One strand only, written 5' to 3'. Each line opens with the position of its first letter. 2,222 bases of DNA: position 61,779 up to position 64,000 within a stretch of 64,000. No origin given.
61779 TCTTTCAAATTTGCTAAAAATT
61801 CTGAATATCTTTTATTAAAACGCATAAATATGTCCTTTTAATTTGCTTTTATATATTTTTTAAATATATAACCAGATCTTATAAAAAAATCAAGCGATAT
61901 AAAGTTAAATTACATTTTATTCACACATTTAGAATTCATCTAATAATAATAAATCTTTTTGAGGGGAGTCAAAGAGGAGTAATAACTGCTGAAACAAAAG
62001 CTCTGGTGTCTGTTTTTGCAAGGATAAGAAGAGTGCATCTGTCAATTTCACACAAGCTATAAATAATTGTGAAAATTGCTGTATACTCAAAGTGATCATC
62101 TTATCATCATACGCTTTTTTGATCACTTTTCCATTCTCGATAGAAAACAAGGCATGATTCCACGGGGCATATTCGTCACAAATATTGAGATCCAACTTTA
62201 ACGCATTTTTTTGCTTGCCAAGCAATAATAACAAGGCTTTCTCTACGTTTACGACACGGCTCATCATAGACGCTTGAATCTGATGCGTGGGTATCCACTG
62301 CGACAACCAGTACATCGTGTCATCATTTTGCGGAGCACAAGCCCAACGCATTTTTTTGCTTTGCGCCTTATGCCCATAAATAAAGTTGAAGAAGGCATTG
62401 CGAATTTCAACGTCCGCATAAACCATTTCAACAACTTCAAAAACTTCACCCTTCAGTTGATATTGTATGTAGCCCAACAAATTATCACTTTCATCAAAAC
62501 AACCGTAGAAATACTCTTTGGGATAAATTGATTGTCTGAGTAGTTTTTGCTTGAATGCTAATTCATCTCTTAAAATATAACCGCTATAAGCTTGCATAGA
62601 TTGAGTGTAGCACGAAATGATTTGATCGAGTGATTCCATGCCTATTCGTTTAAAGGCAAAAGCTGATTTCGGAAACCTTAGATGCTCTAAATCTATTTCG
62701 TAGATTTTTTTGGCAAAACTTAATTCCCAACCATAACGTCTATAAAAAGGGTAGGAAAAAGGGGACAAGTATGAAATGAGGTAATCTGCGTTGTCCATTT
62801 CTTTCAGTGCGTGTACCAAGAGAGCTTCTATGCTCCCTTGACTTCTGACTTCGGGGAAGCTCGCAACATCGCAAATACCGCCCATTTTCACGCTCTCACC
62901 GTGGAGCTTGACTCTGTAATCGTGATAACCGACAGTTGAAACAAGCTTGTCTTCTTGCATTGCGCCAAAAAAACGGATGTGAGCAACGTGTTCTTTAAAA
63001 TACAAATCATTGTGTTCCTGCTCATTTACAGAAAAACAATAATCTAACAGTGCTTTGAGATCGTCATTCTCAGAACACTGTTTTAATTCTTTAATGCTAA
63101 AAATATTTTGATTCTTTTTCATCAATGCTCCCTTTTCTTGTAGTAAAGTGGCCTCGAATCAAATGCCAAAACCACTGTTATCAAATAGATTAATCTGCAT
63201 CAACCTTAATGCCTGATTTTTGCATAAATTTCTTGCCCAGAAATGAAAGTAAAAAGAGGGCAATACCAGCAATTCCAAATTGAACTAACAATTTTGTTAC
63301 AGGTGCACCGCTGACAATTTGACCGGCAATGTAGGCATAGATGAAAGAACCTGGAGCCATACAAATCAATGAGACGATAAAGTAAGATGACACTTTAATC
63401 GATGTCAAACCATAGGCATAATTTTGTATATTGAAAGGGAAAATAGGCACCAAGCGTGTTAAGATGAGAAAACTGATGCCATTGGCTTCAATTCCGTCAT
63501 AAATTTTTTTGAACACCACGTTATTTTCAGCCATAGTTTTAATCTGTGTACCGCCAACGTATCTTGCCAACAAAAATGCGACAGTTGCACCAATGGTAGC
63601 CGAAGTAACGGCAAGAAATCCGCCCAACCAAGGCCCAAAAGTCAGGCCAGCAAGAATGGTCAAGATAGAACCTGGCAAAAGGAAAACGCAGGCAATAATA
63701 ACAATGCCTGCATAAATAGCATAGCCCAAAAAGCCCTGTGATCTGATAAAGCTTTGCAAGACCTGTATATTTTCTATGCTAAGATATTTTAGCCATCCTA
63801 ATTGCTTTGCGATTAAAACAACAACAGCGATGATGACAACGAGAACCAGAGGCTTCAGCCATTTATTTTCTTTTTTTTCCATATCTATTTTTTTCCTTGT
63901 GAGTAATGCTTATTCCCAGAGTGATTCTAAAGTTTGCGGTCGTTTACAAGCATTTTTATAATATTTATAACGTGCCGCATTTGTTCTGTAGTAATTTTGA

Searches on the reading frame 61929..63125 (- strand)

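Call 18: search_protein_families(library=pfam, proteins=[window:61929-63125:-], max_evalue=0.0001)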
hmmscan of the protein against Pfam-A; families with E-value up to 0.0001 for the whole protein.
window:61929-63125:- (398 aa): 4 families
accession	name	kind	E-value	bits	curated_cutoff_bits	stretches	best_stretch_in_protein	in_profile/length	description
PF13527.13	Acetyltransf_9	-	2.8e-31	108.6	25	1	18-135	8-126/127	Acetyltransferase (GNAT) domain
PF17668.7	Acetyltransf_17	-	5.1e-12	46.9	25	1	182-291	1-114/114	Acetyltransferase (GNAT) domain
PF13530.11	SCP2_2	-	9.9e-06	26.5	23.2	1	301-367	8-80/105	Sterol carrier protein domain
PF00583.31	Acetyltransf_1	-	1.3e-05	25.9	20.7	0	26-133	7-116/116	Acetyltransferase (GNAT) family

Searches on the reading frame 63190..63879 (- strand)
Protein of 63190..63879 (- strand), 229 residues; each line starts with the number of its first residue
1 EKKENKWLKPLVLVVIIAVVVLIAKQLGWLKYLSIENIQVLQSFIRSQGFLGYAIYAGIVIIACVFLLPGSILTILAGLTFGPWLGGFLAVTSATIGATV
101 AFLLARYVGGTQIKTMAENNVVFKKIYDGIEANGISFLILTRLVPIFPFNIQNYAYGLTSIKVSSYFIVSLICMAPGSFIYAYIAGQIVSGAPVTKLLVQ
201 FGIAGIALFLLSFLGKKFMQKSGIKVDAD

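Call 76: search_protein_families(library=pfam, proteins=[window:63190-63879:-], max_evalue=0.1)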
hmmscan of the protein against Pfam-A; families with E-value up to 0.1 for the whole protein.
window:63190-63879:- (229 aa): 1 family
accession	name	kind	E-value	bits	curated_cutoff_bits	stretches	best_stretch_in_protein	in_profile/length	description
PF09335.16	VTT_dom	-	3.6e-26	92.5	33.9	1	68-184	1-120/123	VTT domain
